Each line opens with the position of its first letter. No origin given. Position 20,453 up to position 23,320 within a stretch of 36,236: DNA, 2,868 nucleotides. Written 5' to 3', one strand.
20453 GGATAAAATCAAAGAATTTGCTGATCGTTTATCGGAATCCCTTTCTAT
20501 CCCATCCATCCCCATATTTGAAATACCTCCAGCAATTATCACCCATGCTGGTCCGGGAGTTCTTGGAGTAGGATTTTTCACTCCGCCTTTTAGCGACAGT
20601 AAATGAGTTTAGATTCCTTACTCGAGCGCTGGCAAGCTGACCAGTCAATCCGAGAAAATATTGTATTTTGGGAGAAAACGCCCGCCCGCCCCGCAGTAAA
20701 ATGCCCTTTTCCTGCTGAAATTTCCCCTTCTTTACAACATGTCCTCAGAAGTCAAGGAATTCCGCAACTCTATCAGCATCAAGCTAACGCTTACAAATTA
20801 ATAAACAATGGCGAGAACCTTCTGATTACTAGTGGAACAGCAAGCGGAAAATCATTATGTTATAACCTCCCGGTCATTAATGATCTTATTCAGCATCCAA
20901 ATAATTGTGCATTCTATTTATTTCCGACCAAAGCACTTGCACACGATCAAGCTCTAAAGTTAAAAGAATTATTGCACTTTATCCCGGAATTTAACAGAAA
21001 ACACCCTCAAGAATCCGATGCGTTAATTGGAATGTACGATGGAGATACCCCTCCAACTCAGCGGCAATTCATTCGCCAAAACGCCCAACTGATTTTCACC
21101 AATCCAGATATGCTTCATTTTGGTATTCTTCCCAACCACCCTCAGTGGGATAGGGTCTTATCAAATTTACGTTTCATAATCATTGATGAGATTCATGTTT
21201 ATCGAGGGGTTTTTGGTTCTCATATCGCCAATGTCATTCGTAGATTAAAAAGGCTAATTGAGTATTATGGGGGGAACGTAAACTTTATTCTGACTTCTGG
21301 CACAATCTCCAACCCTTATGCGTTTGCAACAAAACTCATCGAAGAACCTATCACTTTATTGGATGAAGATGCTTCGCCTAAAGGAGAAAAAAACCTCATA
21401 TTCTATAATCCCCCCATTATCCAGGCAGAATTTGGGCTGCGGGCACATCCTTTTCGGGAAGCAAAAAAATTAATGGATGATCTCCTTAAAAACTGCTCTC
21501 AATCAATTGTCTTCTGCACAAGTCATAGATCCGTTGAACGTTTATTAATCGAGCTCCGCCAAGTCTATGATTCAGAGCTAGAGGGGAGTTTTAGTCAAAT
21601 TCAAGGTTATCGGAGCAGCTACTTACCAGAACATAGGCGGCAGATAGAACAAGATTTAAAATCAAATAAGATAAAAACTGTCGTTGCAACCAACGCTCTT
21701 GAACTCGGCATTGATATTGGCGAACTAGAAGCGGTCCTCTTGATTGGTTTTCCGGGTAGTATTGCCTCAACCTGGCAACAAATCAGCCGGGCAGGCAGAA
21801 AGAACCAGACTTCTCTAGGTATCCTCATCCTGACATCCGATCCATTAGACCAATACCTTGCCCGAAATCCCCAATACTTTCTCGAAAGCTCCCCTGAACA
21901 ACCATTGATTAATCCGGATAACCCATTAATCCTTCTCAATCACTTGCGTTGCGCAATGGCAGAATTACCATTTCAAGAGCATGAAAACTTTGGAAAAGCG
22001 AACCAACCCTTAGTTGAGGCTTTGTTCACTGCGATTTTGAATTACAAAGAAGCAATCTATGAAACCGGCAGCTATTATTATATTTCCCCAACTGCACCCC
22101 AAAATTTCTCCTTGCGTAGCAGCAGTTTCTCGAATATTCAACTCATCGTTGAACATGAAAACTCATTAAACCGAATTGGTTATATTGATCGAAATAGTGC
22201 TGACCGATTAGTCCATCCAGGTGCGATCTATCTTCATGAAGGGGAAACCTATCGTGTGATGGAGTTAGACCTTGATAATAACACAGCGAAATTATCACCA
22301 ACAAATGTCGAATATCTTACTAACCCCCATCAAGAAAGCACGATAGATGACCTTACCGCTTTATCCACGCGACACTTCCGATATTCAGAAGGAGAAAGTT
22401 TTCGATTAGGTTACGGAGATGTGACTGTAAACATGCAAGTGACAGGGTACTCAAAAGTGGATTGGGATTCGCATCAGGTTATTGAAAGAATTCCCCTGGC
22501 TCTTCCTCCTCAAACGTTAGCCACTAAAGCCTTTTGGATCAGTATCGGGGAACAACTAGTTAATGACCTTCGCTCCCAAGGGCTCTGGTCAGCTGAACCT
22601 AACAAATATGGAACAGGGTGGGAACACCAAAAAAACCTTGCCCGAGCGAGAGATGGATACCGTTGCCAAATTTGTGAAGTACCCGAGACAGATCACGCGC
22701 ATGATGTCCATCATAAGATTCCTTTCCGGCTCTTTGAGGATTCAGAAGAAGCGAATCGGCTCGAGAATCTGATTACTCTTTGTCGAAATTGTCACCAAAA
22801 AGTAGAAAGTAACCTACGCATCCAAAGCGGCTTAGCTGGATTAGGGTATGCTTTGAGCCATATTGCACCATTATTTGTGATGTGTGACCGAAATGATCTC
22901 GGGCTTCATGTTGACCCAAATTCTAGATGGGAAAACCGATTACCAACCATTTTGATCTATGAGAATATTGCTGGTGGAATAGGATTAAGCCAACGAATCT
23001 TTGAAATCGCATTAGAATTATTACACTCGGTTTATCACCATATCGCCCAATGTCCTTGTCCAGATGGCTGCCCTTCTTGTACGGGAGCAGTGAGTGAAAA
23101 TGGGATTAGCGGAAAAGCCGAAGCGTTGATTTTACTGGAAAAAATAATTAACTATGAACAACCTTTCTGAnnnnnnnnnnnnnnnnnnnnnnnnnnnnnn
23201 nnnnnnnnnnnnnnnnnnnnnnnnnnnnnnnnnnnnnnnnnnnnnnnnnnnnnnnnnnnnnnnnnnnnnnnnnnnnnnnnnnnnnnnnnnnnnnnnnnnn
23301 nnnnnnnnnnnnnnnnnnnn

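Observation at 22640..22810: An HNH endonuclease motif is inserted inside the DUF1998 domain of the MrfA-like helicase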

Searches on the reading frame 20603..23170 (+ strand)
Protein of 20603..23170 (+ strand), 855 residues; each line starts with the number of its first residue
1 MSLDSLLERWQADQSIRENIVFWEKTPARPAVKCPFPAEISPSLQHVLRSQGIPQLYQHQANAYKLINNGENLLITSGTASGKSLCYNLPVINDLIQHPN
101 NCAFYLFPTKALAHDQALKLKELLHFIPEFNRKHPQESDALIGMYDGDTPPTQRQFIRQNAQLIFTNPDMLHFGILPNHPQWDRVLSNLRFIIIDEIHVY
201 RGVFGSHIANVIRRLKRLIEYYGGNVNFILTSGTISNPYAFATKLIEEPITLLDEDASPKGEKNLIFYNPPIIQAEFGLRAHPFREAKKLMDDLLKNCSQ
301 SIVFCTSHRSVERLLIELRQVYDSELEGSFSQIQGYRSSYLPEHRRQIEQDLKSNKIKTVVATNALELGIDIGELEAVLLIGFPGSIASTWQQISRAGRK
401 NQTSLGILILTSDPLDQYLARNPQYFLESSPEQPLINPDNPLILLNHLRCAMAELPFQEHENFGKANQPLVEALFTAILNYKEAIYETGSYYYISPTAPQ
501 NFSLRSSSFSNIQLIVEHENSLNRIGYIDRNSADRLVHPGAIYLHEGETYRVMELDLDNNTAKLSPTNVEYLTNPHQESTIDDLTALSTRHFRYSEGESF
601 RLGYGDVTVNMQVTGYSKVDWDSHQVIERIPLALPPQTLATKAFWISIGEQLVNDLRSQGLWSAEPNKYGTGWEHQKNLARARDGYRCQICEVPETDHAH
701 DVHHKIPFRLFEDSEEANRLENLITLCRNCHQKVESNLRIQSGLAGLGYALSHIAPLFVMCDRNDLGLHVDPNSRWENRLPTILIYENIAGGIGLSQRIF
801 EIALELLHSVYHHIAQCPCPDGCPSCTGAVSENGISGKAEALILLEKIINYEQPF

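Call 3: search_protein_families(library=pfam, proteins=[window:20603-23170:+], max_evalue=0.1)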
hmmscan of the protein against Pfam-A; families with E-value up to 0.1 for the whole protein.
window:20603-23170:+ (855 aa): 7 families
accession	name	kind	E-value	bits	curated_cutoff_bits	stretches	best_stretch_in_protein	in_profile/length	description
PF00270.35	DEAD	-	4.1e-27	95.4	26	1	58-236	2-161/167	DEAD/DEAH box helicase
PF09369.15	MZB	-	3.3e-20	73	24.2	1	748-827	2-80/80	MrfA Zn-binding domain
PF00271.37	Helicase_C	-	8.7e-15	55.4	23.5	1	290-400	5-109/110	Helicase conserved C-terminal domain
PF01844.29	HNH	-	1.5e-08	35.1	21.4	1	688-735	1-45/47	HNH endonuclease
PF22982.3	WHD_HRQ1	-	1.3e-05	26.6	27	1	436-505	1-68/70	ATP-dependent helicase HRQ1, winged helix domain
PF04851.21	ResIII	-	0.00059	20.2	22.5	1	56-203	4-140/164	Type III restriction enzyme, res subunit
PF13391.12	HNH_2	-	0.0058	16.9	21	1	688-732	1-56/66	HNH endonuclease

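Call 4: search_protein_families(library=ncbifam, proteins=[window:20603-23170:+], max_evalue=0.1)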
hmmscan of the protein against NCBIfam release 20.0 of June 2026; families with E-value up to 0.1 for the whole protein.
window:20603-23170:+ (855 aa): 31 families (the best 25 are shown)
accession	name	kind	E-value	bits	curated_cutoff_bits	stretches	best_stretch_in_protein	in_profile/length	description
TIGR03817.1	DECH_helic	hypoth_equivalog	4.5e-184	613.7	874.1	2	21-656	2-621/742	helicase/secretion neighborhood putative DEAH-box helicase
NF010338.0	PRK13767.1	equivalog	5.8e-40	137.3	849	1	58-410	36-396/877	ATP-dependent helicase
TIGR04121.1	DEXH_lig_assoc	equivalog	6.8e-31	106.8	850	1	55-413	13-359/804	ligase-associated DNA damage response DEXH box helicase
NF007284.0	PRK09751.1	equivalog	4e-22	77.4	1496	2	339-400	358-419/1538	ATP-dependent helicase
NF041063.1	DpdF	equivalog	9.6e-16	57.5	550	2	62-199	150-281/813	protein DpdF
NF001308.0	PRK00254.1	equivalog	1.1e-14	53.6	1216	1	41-321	9-261/720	ATP-dependent DNA helicase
TIGR00614.1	recQ_fam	subfamily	1.7e-14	53.5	219.8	2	299-410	226-330/470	RecQ family ATP-dependent DNA helicase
NF002654.0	PRK02362.1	equivalog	1.8e-13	49.7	887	1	41-326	9-271/739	ATP-dependent DNA helicase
TIGR01389.1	recQ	equivalog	1.3e-12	46.9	640.2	2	287-412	212-330/591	DNA helicase RecQ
NF002251.0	PRK01172.1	equivalog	1.7e-12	46.4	891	1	55-372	22-327/674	ATP-dependent DNA helicase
NF053636.1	DDHlcsCsdAPsy1082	equivalog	3.7e-12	45.5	890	1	283-422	226-359/512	DEAD/DEAH box helicase CsdA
NF041067.1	DpdJ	equivalog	3.9e-11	41.4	800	2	187-246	360-416/1482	protein DpdJ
NF010337.0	PRK13766.1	equivalog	2.7e-10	39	610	2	57-202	20-146/781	Hef nuclease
NF040935.1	helicase_Hel308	equivalog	3.1e-09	35.5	1200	1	42-123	13-94/704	ATP-dependent DNA helicase Hel308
NF008394.0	PRK11192.1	equivalog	8.7e-09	34.7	507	1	240-404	197-345/441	ATP-dependent RNA helicase SrmB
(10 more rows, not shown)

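Call 5: search_protein_families(library=padloc, proteins=[window:20603-23170:+], max_evalue=0.1)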
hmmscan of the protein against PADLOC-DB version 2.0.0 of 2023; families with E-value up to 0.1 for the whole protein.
window:20603-23170:+ (855 aa): 74 families (the best 25 are shown)
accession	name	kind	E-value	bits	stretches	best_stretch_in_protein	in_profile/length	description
PDLC03960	SngC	-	7e-38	128.8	1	40-404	9-366/720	-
PDLC02503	BrxHI|BrxHII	-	7e-36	121.8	1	40-420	8-362/698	BrxHI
PDLC00036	DruE3|DruE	-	1.1e-33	113.5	3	57-239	94-289/2023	SNF2 family N-terminal domain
PDLC00037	DruE3|DruE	-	4.7e-32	108.8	3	55-238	101-302/2055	SNF2 family N-terminal domain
PDLC00013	DruE1|DruE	-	5.1e-31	105.5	4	348-461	1074-1188/1776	SNF2 family N-terminal domain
PDLC00035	DruE3|DruE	-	1.6e-26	90.4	2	55-237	102-301/1460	SNF2 family N-terminal domain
PDLC02570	DrmA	-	2.9e-25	86.8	2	191-423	412-648/851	DrmA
PDLC02501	BrxHI|BrxHII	-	1.3e-24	84.3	1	43-414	10-356/925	BrxHI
PDLC03928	PsyrT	-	3.9e-24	82.9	1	44-430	12-360/689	-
PDLC00051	DruE4|DruE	-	6.9e-20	68.3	3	51-97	88-135/1829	SNF2 family N-terminal domain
PDLC02897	DpdJ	-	1.4e-19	67.4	1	53-400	97-451/1570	DpdJ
PDLC02864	DpdF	-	1.8e-18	64.7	2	283-410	216-338/610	DpdF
PDLC02569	DrmA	-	2e-17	60.3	2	190-418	657-888/1095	DrmA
PDLC00015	DruE2|DruE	-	5.1e-17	58.9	3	54-97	95-139/1887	SNF2 family N-terminal domain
PDLC00014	DruE2|DruE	-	6.4e-15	51.7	3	51-97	103-150/1928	SNF2 family N-terminal domain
PDLC02859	DpdF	-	4.5e-14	49.8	3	682-738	4-56/545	DpdF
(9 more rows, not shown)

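Call 6: search_solved_structures(query=window:20603-23170:+, max_evalue=0.001, show_alignments=2)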
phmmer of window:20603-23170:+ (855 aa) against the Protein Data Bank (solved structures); distinct sequences matched with E-value up to 0.001: 72 (the best 60 are shown).
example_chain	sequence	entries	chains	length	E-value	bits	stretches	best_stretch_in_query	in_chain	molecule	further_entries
6znp_A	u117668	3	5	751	2.8e-175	587.8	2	12-648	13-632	Uncharacterized ATP-dependent helicase YprA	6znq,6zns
5v9x_A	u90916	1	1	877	1.7e-30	108.9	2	59-323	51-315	ATP-dependent DNA helicase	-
7lhl_A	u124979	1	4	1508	8.4e-30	106.6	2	59-323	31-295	ATP-dependent DNA helicase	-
9tu7_Y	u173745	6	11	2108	3.2e-17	65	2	53-237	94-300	DEAD/DEAH box helicase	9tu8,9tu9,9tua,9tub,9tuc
5lst_A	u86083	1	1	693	1.3e-09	39.8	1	295-405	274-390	ATP-dependent DNA helicase Q4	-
7zpq_CA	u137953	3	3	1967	6.7e-09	37.4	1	62-242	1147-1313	SLH1 isoform 1 | RQC trigger complex helicase SLH1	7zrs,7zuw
2zj2_A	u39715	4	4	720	1.2e-08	36.5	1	43-322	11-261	Putative ski2-type helicase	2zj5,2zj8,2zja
6qdv_B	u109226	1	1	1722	1.8e-08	36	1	58-238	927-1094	U5 small nuclear ribonucleoprotein 200 kDa helicase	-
4f91_B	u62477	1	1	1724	1.8e-08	36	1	58-238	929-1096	U5 small nuclear ribonucleoprotein 200 kDa helicase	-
4f92_B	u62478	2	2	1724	1.8e-08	36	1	58-238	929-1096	U5 small nuclear ribonucleoprotein 200 kDa helicase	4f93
7ujb_A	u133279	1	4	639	1.9e-08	36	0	43-116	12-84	DEAD/DEAH box RNA helicase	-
5urj_A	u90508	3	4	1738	1.9e-08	35.9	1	58-238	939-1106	U5 small nuclear ribonucleoprotein 200 kDa helicase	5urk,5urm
4kit_B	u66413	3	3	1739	1.9e-08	35.9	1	58-238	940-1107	U5 small nuclear ribonucleoprotein 200 kDa helicase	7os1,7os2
6s8q_B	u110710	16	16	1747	1.9e-08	35.9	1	58-238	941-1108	U5 small nuclear ribonucleoprotein 200 kDa helicase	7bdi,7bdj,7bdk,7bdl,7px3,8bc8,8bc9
6s9i_B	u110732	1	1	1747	2e-08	35.9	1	58-238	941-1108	U5 small nuclear ribonucleoprotein 200 kDa helicase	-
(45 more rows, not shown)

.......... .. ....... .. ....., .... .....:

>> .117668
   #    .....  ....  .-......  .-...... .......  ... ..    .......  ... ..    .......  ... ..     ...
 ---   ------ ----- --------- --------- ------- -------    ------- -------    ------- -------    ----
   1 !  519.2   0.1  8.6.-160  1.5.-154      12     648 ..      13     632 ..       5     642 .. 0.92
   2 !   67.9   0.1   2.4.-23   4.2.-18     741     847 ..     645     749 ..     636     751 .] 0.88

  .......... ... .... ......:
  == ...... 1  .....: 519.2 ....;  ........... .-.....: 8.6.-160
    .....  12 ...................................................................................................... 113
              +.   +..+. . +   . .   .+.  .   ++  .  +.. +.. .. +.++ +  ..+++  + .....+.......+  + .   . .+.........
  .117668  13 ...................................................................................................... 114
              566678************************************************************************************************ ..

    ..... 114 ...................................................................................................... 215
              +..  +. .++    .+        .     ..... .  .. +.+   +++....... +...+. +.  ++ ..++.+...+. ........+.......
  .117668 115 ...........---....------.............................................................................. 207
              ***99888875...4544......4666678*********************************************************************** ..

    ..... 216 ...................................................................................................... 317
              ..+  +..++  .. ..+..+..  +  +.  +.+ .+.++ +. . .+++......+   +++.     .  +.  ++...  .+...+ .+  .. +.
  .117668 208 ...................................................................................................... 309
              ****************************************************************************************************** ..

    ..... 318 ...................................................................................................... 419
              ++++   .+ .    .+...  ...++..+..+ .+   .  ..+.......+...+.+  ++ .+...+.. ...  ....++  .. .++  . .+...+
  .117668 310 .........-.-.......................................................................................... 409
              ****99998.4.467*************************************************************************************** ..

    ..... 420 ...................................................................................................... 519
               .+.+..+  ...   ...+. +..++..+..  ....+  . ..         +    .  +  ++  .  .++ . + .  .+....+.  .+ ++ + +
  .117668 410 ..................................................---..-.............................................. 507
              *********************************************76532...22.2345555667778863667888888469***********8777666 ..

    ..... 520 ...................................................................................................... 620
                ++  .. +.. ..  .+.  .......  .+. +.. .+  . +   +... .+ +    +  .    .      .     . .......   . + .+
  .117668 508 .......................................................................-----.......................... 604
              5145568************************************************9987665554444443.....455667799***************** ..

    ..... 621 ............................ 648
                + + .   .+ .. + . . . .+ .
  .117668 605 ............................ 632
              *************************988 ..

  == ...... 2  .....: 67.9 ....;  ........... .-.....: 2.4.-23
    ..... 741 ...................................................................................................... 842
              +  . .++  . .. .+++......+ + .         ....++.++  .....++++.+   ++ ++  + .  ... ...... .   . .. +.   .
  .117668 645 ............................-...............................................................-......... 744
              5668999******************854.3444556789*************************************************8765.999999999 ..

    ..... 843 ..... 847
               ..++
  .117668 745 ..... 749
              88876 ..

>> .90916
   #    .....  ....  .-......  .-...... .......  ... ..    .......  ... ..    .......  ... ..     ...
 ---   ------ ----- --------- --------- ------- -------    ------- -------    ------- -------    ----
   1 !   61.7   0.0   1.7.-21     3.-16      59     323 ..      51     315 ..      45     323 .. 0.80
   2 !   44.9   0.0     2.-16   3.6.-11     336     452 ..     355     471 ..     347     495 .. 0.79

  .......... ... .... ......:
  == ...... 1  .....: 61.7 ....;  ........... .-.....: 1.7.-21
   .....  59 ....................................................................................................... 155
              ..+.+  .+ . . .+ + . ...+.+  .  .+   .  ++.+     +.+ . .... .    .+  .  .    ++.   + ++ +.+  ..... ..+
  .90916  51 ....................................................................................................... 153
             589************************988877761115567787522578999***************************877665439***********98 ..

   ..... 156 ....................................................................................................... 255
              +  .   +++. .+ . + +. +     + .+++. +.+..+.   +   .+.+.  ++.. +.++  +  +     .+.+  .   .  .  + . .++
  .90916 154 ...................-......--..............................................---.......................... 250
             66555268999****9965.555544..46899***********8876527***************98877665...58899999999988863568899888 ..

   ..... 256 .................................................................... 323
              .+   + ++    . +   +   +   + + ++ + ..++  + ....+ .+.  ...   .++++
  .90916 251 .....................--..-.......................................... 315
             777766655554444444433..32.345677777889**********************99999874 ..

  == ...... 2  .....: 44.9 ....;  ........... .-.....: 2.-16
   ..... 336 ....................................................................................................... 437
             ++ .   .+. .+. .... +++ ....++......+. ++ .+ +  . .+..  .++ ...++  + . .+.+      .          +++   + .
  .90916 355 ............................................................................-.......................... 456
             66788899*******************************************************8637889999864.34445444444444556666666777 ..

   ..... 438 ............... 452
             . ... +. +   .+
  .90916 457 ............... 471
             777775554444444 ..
